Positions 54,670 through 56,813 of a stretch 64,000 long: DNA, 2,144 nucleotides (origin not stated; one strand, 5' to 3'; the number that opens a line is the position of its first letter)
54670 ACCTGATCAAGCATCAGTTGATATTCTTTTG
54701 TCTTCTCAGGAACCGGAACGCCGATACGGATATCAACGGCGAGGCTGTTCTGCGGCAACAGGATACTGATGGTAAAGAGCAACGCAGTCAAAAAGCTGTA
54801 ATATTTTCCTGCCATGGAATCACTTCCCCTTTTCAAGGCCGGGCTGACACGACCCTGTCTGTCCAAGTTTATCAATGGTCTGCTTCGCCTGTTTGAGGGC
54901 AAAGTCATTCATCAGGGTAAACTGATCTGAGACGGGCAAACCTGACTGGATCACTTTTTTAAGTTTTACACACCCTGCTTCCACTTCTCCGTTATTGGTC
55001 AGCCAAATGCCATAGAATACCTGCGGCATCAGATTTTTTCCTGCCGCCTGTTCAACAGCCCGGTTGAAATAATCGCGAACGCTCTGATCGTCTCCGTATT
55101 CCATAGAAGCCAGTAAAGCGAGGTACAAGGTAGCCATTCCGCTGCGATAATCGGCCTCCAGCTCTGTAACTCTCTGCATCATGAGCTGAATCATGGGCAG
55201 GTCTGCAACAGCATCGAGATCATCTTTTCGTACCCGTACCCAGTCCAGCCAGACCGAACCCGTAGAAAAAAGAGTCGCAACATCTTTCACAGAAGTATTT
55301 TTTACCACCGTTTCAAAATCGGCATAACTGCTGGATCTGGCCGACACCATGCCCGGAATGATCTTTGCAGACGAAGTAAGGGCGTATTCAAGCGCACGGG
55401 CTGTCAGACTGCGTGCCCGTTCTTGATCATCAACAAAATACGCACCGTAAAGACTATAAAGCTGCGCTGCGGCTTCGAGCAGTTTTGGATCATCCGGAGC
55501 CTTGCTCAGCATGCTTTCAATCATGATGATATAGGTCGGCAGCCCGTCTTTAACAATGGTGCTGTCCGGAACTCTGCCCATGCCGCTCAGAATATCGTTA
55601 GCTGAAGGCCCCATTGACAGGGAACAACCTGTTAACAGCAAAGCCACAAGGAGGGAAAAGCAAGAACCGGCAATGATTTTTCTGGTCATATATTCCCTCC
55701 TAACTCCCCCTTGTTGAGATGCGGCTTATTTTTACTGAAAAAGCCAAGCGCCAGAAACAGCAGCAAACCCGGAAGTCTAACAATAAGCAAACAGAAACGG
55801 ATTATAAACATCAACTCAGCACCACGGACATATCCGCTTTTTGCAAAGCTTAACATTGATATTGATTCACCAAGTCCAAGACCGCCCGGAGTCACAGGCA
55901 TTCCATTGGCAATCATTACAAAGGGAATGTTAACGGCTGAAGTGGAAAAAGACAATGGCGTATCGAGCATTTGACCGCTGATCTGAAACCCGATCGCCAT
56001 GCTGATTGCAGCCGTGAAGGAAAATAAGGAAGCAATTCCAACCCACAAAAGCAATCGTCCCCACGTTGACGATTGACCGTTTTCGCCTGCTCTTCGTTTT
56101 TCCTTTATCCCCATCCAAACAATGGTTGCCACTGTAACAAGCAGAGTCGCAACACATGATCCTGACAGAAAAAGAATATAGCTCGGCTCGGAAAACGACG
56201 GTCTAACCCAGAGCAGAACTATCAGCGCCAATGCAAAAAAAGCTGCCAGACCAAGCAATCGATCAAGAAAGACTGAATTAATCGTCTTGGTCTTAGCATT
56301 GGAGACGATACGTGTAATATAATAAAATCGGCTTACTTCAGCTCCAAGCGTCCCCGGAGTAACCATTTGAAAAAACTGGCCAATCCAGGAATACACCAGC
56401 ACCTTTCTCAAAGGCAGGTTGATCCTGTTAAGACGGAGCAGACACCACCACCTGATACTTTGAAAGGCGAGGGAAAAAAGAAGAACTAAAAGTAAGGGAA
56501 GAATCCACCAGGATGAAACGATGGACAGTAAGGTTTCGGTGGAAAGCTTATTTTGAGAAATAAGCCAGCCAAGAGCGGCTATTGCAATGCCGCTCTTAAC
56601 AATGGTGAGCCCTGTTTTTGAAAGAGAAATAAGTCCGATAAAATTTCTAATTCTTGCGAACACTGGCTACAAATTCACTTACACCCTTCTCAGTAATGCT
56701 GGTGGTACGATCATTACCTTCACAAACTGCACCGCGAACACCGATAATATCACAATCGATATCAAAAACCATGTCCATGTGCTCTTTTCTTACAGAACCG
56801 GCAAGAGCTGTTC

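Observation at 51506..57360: Tight five-gene operon linking an MfnB-like furan-phosphate synthase homologue to a flippase-like protein, a TatT/DctP-like pair and an RND exporter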

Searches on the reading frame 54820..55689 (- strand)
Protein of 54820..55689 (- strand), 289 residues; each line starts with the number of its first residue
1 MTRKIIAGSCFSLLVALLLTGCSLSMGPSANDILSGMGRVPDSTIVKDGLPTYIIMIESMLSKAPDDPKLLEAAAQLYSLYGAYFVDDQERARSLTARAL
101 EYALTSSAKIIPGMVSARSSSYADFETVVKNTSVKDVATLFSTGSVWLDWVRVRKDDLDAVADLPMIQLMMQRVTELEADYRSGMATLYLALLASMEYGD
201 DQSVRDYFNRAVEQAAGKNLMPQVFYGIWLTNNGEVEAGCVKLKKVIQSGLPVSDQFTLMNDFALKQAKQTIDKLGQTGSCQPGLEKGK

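Call 3: search_protein_families(library=pfam, proteins=[window:54820-55689:-], max_evalue=0.01)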
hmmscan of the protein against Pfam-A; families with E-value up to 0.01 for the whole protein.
window:54820-55689:- (289 aa): 1 family
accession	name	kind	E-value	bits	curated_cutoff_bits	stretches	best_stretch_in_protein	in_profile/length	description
PF16811.11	TAtT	-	1.8e-39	136.1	26.5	1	42-270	4-254/263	TRAP transporter T-component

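Call 4: search_protein_families(library=ncbifam, proteins=[window:54820-55689:-], max_evalue=0.01)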
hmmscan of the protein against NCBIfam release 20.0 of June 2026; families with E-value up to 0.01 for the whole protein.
window:54820-55689:- (289 aa): 0 families

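Call 11: search_solved_structures(query=window:54820-55689:-, max_evalue=0.01)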
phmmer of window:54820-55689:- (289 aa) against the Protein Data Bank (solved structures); distinct sequences matched with E-value up to 0.01: 0.

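Call 57: find_homologous_proteins(query=window:54820-55689:-)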
Query window:54820-55689:- (289 aa): 10 proteins with E <= 0.001 among 4953 candidates.
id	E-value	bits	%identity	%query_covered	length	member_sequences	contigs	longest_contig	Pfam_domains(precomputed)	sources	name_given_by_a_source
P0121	1.1e-184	630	100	100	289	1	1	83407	PF16811.12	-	-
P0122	2.8e-121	422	67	99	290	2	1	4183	PF16811.12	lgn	-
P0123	2.6e-104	366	58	99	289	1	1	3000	PF16811.12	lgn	-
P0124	1.1e-94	335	56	96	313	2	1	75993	PF16811.12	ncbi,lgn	-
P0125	4.2e-92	326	55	95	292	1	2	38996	PF16811.12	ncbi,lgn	-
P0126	4.6e-8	51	30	72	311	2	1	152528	PF16811.12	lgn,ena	-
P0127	8.8e-8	50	31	63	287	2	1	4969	PF16811.12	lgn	-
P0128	1.5e-7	49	31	63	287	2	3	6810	PF16811.12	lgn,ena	-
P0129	3.5e-7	48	26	93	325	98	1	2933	PF16811.12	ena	-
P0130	7.5e-7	47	27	68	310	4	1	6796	PF16811.12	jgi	-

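Call 58: find_encoding_contigs(protein=P0126, flank=10000, max_places=1)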
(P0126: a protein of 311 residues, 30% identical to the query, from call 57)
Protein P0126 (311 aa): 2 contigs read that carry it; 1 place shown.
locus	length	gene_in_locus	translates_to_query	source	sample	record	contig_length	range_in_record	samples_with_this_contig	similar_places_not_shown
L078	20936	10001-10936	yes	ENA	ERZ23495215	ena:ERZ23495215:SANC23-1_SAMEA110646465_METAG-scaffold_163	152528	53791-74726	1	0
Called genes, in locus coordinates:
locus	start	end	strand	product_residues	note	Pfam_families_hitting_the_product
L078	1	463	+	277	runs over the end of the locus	PF12697:Abhydrolase_6, PF00561:Abhydrolase_1 (faint), PF12146:Hydrolase_4, PF20408:Abhydrolase_11 (weak)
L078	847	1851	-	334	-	PF02685:Glucokinase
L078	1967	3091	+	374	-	PF13174:TPR_6 (faint), PF07719:TPR_2 (weak), PF13414:TPR_11 (weak), PF13424:TPR_12, PF13432:TPR_16, PF25063:ARM_TT21_C (weak), PF00515:TPR_1 (weak), PF13414:TPR_11 (weak), +7 more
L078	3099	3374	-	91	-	-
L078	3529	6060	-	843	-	PF00501:AMP-binding, PF00550:PP-binding (weak), PF01553:Acyltransferase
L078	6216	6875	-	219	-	-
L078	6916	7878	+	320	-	PF00291:PALP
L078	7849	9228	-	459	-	PF01743:PolyA_pol, PF12627:PolyA_pol_RNAbd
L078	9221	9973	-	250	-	PF03781:FGE-sulfatase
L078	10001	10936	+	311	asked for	PF16811:TAtT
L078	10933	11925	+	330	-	PF03480:DctP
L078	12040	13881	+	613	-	PF04290:DctQ, PF06808:DctM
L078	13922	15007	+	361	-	PF26549:Tricorn_N, PF07676:PD40 (weak), PF26549:Tricorn_N (weak), PF07676:PD40 (weak)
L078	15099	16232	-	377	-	PF01553:Acyltransferase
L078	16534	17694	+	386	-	PF02690:Na_Pi_cotrans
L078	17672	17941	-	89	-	-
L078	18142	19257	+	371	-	PF00070:Pyr_redox (faint), PF00890:FAD_binding_2 (weak), PF01266:DAO, PF03486:HI0933_like (faint), PF07992:Pyr_redox_2 (faint), PF13450:NAD_binding_8 (weak), PF13738:Pyr_redox_3 (faint), PF21799:MurD-like_N (faint)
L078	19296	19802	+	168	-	PF13411:MerR_1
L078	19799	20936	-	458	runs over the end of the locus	PF01168:Ala_racemase_N, PF14031:D-ser_dehydrat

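Call 59: find_encoding_contigs(protein=P0124, flank=10000, max_places=1)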
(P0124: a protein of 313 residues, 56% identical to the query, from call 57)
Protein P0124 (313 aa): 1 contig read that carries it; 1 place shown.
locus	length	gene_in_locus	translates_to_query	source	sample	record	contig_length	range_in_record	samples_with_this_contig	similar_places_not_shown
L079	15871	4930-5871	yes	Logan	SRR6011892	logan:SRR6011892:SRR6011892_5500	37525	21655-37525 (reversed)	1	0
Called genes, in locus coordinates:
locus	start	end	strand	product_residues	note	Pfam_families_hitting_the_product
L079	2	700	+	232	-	?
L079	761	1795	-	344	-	PF04230:PS_pyruv_trans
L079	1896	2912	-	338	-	PF01040:UbiA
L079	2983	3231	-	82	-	-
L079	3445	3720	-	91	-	-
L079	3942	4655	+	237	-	PF04476:4HFCP_synth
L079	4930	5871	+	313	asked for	PF16811:TAtT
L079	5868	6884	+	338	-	PF03480:DctP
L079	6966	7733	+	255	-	PF00753:Lactamase_B, PF16123:HAGH_C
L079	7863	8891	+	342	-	PF04392:ABC_sub_bind, PF13407:Peripla_BP_4 (faint)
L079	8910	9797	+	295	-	PF02653:BPD_transp_2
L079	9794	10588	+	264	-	PF00005:ABC_tran, PF02463:SMC_N (faint), PF13304:AAA_21 (faint)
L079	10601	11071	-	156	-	PF05728:UPF0227 (weak), PF12146:Hydrolase_4 (weak), PF00561:Abhydrolase_1 (faint)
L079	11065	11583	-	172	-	PF00293:NUDIX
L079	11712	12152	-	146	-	PF00011:HSP20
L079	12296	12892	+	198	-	-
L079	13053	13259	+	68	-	-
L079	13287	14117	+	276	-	PF00696:AA_kinase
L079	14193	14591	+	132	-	PF02195:ParB_N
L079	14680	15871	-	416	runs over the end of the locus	PF04413:Glycos_transf_N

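Call 60: find_encoding_contigs(protein=P0125, flank=10000, max_places=1)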
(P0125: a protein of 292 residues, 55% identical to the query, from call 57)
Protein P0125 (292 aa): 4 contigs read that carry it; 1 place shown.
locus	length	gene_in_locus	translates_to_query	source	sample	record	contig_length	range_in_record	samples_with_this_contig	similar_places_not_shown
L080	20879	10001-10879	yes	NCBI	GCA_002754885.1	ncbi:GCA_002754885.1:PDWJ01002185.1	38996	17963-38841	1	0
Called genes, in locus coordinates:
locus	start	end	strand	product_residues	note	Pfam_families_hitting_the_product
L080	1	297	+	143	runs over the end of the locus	-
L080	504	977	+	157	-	PF06347:SH3_4 (weak), PF08239:SH3_3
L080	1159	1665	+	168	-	-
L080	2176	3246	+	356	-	-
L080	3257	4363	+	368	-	PF00348:polyprenyl_synt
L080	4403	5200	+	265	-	PF00696:AA_kinase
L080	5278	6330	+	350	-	PF13528:Glyco_trans_1_3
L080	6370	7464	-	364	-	PF04230:PS_pyruv_trans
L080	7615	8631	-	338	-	PF01040:UbiA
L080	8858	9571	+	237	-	PF04476:4HFCP_synth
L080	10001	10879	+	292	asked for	PF16811:TAtT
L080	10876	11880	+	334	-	PF03480:DctP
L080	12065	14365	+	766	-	PF03176:MMPL, PF12349:Sterol-sensing (faint), PF03176:MMPL, PF00873:ACR_tran (weak)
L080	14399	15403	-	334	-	PF04055:Radical_SAM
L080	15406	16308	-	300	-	PF06629:MipA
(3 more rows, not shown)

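Call 70: predict_structure(alignment_id=A4)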
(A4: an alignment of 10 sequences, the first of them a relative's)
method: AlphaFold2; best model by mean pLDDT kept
length: 289 residues; sequences in the alignment: 10
mean_pLDDT: 83.2   pTM: 0.78
mean pLDDT of the five models: 83.2, 80.4, 79.5, 78.7, 77.5
residues with pLDDT >= 90: 153; 70-90: 88; 50-70: 19; < 50: 29
segments of 3 or more residues with pLDDT < 50: 1-11, 16-26, 285-289
pLDDT, mean of each block of 10 residues (from residue 1): 40 47 46 68 79 91 93 94 91 96 94 80 91 93 94 89 92 94 91 83 93 91 94 91 90 78 89 86 51
secondary structure, 60 per line:
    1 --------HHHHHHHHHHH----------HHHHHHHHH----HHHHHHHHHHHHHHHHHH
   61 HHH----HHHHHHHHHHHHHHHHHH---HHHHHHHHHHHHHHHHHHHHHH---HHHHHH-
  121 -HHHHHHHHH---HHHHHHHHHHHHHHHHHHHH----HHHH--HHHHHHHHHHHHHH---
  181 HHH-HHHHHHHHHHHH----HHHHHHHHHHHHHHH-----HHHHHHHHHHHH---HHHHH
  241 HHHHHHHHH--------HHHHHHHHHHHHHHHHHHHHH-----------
elements in order: H9-19 H30-38 H43-63 H68-85 H89-110 H114-119 H122-130 H134-153 H158-161 H164-177 H185-196 H201-215 H221-232 H236-249 H258-278

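Call 73: fold_search(model_id=the predicted structure, library=pdb)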
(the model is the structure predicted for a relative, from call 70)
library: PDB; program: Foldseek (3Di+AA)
matches with E <= 10: 743; with E <= 0.001: 5
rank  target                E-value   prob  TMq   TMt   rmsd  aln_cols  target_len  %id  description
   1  3u64                  2.3e-06  1.00  0.72  0.76   3.4       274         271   18  The Crystal Structure of Tat-T (Tp0956) (released 2012-02-22)
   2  4di3_A                5.2e-06  1.00  0.72  0.76   3.3       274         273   17  Crystal structure of a 2:1 complex of Treponema pallidum TatP(T) (Tp0957) bound to TatT (Tp0956) (released 2012-05-23)
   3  8g52_A                3.7e-05  1.00  0.70  0.72   3.7       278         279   15  Crystal structure of a bacterial TPAT family transporter (released 2023-05-24)
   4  7t1s_B                3.0e-04  1.00  0.50  0.60  10.5       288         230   17  Crystal structure of a bacterial sterol transporter (released 2022-12-14)
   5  7t1s_A                5.3e-04  1.00  0.49  0.59  10.0       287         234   16  Crystal structure of a bacterial sterol transporter (released 2022-12-14)
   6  9qhb                  2.8e-03  1.00  0.29  0.30  15.6       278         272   13  Crystal structure of 16-repeat CTPR protein with eliminated coordination sites (released 2025-10-22)
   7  8chy                  3.6e-03  1.00  0.27  0.29  17.1       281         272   12  Crystal structure of an 8-repeat consensus TPR superhelix with Zinc. (released 2024-02-21)
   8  9qhc_B                3.9e-03  1.00  0.34  0.35  14.1       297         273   15  Crystal structure of 8-repeat CTPR protein with eliminated coordination sites (released 2025-10-22)
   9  2j9q_A                8.3e-03  1.00  0.46  0.44  10.0       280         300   12  A novel conformation for the TPR domain of pex5p (released 2007-04-17)
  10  6eou                  9.8e-03  1.00  0.27  0.24  14.5       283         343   14  O-GlcNAc transferase TPR domain with the intellectual disability associated mutation L254F (released 2018-05-09)
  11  3r9a_D                1.0e-02  0.99  0.28  0.28  14.3       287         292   14  Human alanine-glyoxylate aminotransferase in complex with the TPR domain of human PEX5P (released 2011-05-11)
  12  5w5i_C                1.1e-02  1.00  0.36  0.25  11.4       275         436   13  Human IFIT1 dimer with PPP-AAAA (released 2017-06-28)
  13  7qdz_B                1.4e-02  1.00  0.39  0.12  12.7       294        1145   10  80S-bound human SKI complex in the closed state (released 2022-02-09)
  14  7cc7                  1.6e-02  1.00  0.51  0.63   5.4       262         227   10  Tetratricopeptide repeat (TPR) domain of protein tyrosine phosphatase-interacting protein 51 (PTPIP51) (released 2021-01-20)
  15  1w3b_B                1.7e-02  0.99  0.28  0.23  16.6       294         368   10  The superhelical TPR domain of O-linked GlcNAc transferase reveals structural similarities to importin alpha. (released 2004-09-09)
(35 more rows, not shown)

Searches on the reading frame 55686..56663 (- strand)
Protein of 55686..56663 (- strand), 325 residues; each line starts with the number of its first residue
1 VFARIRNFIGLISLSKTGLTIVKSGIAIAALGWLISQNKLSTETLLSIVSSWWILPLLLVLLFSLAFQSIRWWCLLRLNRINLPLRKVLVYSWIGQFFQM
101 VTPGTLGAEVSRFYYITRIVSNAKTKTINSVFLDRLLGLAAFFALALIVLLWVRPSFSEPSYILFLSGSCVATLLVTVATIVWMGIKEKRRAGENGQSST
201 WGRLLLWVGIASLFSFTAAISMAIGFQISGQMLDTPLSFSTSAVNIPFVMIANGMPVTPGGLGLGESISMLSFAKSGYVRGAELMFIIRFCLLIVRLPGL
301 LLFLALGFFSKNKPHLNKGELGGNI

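Call 3: search_protein_families(library=pfam, proteins=[window:55686-56663:-], max_evalue=0.01)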
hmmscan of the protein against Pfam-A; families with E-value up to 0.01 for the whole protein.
window:55686-56663:- (325 aa): 1 family
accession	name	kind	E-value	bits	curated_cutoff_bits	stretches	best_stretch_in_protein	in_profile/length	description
PF03706.18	LPG_synthase_TM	-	3.9e-27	95.9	33.4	1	21-292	2-294/302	Lysylphosphatidylglycerol synthase TM region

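Call 4: search_protein_families(library=ncbifam, proteins=[window:55686-56663:-], max_evalue=0.01)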
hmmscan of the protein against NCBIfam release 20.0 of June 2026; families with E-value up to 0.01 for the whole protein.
window:55686-56663:- (325 aa): 2 families
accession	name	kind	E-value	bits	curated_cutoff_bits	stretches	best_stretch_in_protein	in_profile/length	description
TIGR00374.1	TIGR00374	subfamily_domain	2.1e-10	40.5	43.2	1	50-184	27-161/323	flippase-like domain-containing protein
NF033480.1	bifunc_MprF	equivalog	1.3e-08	33.6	600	1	28-309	17-294/841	bifunctional lysylphosphatidylglycerol flippase/synthetase MprF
